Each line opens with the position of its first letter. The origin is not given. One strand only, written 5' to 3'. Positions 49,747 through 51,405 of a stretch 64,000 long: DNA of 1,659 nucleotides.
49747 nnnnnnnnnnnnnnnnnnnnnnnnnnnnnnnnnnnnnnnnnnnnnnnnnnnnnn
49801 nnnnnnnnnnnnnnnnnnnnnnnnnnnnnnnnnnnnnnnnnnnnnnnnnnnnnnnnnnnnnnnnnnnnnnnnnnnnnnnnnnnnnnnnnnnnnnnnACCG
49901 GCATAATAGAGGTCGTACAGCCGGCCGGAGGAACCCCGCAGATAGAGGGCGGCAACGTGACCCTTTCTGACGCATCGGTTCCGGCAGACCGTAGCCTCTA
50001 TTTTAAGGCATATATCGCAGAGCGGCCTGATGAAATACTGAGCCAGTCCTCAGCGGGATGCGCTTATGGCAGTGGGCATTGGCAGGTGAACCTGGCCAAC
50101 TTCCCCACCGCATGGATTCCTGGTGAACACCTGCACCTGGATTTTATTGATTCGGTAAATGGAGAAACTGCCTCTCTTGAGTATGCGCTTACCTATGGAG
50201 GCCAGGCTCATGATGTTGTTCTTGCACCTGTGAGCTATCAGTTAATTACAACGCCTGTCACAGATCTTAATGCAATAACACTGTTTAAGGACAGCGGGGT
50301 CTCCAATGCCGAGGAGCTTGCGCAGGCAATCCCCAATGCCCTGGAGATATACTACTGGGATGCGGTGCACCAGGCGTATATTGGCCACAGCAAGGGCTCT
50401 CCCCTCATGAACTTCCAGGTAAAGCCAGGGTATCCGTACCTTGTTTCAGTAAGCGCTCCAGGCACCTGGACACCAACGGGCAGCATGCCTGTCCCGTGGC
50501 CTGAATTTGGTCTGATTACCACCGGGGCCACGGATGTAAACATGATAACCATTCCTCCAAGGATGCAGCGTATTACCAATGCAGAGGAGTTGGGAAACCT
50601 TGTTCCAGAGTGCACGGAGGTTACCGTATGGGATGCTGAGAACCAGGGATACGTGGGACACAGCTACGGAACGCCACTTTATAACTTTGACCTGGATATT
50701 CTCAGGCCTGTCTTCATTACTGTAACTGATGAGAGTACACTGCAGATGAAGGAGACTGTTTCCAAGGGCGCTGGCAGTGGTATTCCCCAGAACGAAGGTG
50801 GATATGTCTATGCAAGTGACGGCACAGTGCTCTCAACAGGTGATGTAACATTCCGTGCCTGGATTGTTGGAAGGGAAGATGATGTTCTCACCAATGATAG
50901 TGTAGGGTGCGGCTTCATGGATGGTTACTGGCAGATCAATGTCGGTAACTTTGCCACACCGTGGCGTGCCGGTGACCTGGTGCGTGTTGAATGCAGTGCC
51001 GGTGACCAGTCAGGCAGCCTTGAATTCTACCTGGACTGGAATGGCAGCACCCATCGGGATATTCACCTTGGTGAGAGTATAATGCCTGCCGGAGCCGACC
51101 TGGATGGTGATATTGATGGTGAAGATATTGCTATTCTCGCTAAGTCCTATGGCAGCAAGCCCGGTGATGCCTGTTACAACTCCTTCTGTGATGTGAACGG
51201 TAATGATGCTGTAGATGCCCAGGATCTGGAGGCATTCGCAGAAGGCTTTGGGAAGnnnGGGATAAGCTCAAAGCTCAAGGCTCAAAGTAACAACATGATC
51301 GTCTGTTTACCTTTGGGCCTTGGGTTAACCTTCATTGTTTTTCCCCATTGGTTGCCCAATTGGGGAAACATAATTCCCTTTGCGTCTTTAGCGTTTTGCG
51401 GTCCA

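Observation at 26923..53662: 27-kb surface island: four secreted proteins carry dockerin-like modules but no cohesin partner is visible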

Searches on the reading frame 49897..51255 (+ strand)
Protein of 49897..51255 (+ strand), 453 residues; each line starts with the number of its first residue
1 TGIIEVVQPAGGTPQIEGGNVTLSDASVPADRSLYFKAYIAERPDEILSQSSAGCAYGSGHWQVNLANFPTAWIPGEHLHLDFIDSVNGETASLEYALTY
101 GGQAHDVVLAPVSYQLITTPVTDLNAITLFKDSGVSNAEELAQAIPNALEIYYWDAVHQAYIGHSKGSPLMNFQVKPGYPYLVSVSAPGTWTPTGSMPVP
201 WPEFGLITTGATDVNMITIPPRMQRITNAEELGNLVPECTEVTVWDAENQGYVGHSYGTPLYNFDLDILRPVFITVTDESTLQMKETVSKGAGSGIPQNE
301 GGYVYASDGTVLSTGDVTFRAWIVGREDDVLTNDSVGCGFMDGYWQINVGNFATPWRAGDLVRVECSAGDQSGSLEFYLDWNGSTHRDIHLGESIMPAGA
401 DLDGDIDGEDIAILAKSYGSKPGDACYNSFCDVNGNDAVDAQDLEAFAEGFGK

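Call 25: find_homologous_proteins(query=window:49897-51255:+, max_evalue=0.001)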
Query window:49897-51255:+ (453 aa): 7 proteins with E <= 0.001 among 8000 candidates.
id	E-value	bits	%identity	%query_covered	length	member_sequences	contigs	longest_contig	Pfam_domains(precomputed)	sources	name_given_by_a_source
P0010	7.1e-149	515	52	100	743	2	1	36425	PF00404.25,PF20773.6,PF00629.31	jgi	-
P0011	1.2e-147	511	53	100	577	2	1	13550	-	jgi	-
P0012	7.2e-121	422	51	83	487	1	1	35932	PF02412.24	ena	-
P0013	5.7e-117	410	49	85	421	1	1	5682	-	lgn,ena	-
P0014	3.0e-43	166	39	56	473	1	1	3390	PF18962.8,PF13860.13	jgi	-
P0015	1.4e-31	128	33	58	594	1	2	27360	PF13860.13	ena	-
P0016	1.5e-31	128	33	58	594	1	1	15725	PF13860.13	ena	-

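Call 31: find_encoding_contigs(protein=P0010, flank=10000, max_places=3)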
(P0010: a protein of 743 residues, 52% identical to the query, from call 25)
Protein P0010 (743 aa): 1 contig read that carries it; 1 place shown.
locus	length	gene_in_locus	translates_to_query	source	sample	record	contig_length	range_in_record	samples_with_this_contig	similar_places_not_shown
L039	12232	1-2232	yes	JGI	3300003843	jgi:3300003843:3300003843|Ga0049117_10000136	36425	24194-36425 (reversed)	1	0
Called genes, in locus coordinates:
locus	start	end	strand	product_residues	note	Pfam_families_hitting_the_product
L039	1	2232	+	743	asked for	PF20773:InhA-like_MAM (weak), PF00629:MAM (weak), PF00404:Dockerin_1 (weak)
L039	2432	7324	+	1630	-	PF18911:PKD_4, PF00801:PKD, PF18911:PKD_4, PF00801:PKD, PF18911:PKD_4, PF00801:PKD, PF18911:PKD_4, PF13517:FG-GAP_3, +10 more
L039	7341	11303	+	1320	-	-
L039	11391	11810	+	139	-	-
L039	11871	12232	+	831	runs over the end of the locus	PF23355:IFT52_GIFT (faint), PF09822:ABC_transp_aux (faint), PF14258:DUF4350 (weak)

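Call 38: predict_structure(alignment_id=A3)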
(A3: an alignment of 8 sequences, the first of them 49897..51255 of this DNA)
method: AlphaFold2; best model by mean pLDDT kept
length: 453 residues; sequences in the alignment: 8
mean_pLDDT: 66.2   pTM: 0.34
mean pLDDT of the five models: 66.2, 62.9, 60.8, 60.4, 57.5
residues with pLDDT >= 90: 18; 70-90: 205; 50-70: 144; < 50: 86
segments of 3 or more residues with pLDDT < 50: 1-12, 112-121, 188-214, 278-296, 382-385, 393-398
pLDDT, mean of each block of 10 residues (from residue 1): 34 75 84 78 80 84 88 86 68 84 82 35 56 68 73 62 73 69 62 32 30 52 58 59 72 67 66 55 25 45 67 73 86 74 71 73 83 76 53 51 67 82 79 76 71 54
secondary structure, 60 per line:
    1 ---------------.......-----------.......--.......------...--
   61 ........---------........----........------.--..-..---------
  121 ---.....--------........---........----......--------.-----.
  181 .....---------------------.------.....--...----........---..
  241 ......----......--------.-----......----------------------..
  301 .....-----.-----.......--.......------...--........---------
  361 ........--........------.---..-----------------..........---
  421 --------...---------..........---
elements in order: E16-22 E34-40 E43-49 E56-58 E61-65 E78-85 E90-97 E124-128 H138-144 E148-155 E160-165 E180-185 E214-218 H229-235 E239-246 E251-256 E271-276 E299-305 E317-323 E326-332 E339-341 E344-348 E361-368 E371-378 H408-417 H441-450

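Call 40: fold_search(model_id=the predicted structure, library=pdb)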
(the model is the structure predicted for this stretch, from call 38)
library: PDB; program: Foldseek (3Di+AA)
matches with E <= 10: 817; with E <= 0.001: 11
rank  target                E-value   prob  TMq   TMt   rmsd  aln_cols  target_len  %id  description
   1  3kcp_A                2.1e-07  1.00  0.15  0.21  19.2       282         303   17  Crystal structure of interacting Clostridium thermocellum multimodular components (released 2010-02-09)
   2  4fl4_L                1.2e-06  1.00  0.16  0.22  18.2       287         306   16  Scaffoldin conformation and dynamics revealed by a ternary complex from the Clostridium thermocellum cellulosome (released 2012-06-27)
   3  4fl4_I                1.2e-06  1.00  0.15  0.21  18.0       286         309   16  Scaffoldin conformation and dynamics revealed by a ternary complex from the Clostridium thermocellum cellulosome (released 2012-06-27)
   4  4fl4_C                2.2e-06  1.00  0.15  0.21  18.4       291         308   15  Scaffoldin conformation and dynamics revealed by a ternary complex from the Clostridium thermocellum cellulosome (released 2012-06-27)
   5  4wi0_B                2.3e-06  1.00  0.15  0.35  13.1       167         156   22  Crystal structure of Coh3ScaB-XDoc_M2ScaA complex: A C-terminal interface mutant of type II Cohesin-X-Dockerin complex (released 2015-10-07)
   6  4u3s_B                7.1e-06  1.00  0.15  0.36  12.8       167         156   20  Crystal structure of Coh3ScaB-XDoc_M1ScaA complex: A N-terminal interface mutant of type II Cohesin-X-Dockerin complex (released 2015-07-29)
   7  2b59_B                1.2e-05  1.00  0.16  0.36  12.2       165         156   18  The type II cohesin dockerin complex (released 2005-10-11)
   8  5g5d_B                5.8e-05  1.00  0.16  0.36  12.3       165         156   18  Crystal Structure of the CohScaC2-XDocCipA type II complex from Clostridium thermocellum (released 2017-04-05)
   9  5k39_B                1.3e-04  1.00  0.15  0.36  12.5       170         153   16  THE TYPE II COHESIN DOCKERIN COMPLEX FROM CLOSTRIDIUM THERMOCELLUM (released 2017-03-29)
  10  5m0y_B                4.4e-04  1.00  0.15  0.34  12.8       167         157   16  Crystal Structure of the CohScaA-XDocCipB type II complex from Clostridium thermocellum at 1.5Angstrom resolution (released 2017-09-06)
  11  2qki_D                5.2e-04  0.28  0.11  0.08  20.6       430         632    9  Human C3c in complex with the inhibitor compstatin (released 2007-08-14)
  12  4oia_B                1.4e-03  0.18  0.09  0.11  20.8       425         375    8  Crystal Structure of ICAM-5 D1-D4 ectodomain fragment, Space Group P4322 (released 2014-07-16)
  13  7ad6_B                2.0e-03  0.21  0.12  0.09  26.0       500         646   10  Crystal structure of human complement C5 in complex with the K92 bovine knob domain peptide. (released 2021-03-10)
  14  5hcc_B                2.3e-03  0.20  0.12  0.09  25.3       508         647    9  Ternary complex of human Complement C5 with Ornithodoros moubata OmCI and Dermacentor andersoni RaCI3. (released 2016-03-30)
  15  7djl_A                3.0e-03  0.28  0.13  0.13  20.3       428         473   11  Structure of four truncated and mutated forms of quenching protein (released 2022-06-08)
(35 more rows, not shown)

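Call 74: find_encoding_contigs(protein=P0011, flank=8000, max_places=2)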
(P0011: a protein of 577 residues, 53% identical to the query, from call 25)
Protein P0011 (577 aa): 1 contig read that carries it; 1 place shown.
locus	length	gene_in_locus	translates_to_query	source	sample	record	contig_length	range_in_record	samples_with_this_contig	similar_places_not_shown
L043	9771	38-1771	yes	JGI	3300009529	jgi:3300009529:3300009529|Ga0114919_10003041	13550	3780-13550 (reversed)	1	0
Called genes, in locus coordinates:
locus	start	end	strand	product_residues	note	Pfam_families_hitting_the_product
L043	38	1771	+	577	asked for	-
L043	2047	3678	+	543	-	-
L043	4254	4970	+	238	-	PF07603:Lcl_C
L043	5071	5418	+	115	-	PF01624:MutS_I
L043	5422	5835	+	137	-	PF22296:bAvd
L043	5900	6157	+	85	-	PF07603:Lcl_C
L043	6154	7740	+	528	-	PF00078:RVT_1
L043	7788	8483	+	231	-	PF07538:ChW (faint)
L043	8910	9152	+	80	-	PF04255:DUF433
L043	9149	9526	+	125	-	PF18478:PIN_10 (weak), PF18480:DUF5615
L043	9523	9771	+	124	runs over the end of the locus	-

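Call 75: find_encoding_contigs(protein=P0012, flank=8000, max_places=2)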
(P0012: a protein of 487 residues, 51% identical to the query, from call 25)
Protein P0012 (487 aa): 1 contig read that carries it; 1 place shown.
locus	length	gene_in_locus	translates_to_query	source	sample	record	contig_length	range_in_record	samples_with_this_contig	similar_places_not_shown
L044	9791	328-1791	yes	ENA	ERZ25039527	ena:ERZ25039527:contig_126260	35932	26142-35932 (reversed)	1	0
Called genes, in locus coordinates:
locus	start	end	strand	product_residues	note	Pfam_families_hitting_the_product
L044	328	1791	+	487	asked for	PF02412:TSP_3 (faint)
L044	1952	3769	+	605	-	PF28492:Beta_helix_4, PF13229:Beta_helix, PF05048:NosD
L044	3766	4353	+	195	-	-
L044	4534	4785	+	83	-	-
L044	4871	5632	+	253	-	-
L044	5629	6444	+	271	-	PF01202:SKI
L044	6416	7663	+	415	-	PF00275:EPSP_synthase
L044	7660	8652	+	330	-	PF01264:Chorismate_synt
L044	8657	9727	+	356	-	PF01817:CM_2, PF00800:PDT, PF01842:ACT (weak)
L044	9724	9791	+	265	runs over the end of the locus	PF02153:PDH_N (weak)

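Call 76: find_encoding_contigs(protein=P0015, flank=8000, max_places=2)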
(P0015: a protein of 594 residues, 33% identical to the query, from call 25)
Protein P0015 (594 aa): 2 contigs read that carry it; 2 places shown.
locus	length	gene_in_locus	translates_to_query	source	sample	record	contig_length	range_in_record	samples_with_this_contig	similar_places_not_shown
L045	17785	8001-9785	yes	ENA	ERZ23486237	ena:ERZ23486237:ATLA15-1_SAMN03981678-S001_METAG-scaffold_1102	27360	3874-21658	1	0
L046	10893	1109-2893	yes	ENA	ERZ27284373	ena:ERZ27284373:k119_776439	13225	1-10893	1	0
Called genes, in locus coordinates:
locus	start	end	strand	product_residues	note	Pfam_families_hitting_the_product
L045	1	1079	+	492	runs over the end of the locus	PF01943:Polysacc_synt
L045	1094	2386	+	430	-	PF04932:Wzy_C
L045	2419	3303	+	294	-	PF00535:Glycos_transf_2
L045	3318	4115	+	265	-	-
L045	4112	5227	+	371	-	PF13480:Acetyltransf_6, PF02388:FemAB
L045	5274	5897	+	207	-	PF08123:DOT1, PF02390:Methyltransf_4 (faint), PF13847:Methyltransf_31 (weak), PF13649:Methyltransf_25 (weak)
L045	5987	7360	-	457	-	-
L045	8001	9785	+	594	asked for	PF13860:FlgD_ig (weak)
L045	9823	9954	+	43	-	-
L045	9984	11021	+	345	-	PF13860:FlgD_ig, PF18962:Por_Secre_tail (weak)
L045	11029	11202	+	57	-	-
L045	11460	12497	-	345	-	PF08240:ADH_N, PF16912:Glu_dehyd_C, PF00107:ADH_zinc_N, PF13602:ADH_zinc_N_2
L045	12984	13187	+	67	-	-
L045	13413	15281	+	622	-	PF00015:MCPsignal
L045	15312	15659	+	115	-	PF01740:STAS, PF13466:STAS_2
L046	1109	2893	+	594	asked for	PF13860:FlgD_ig (weak)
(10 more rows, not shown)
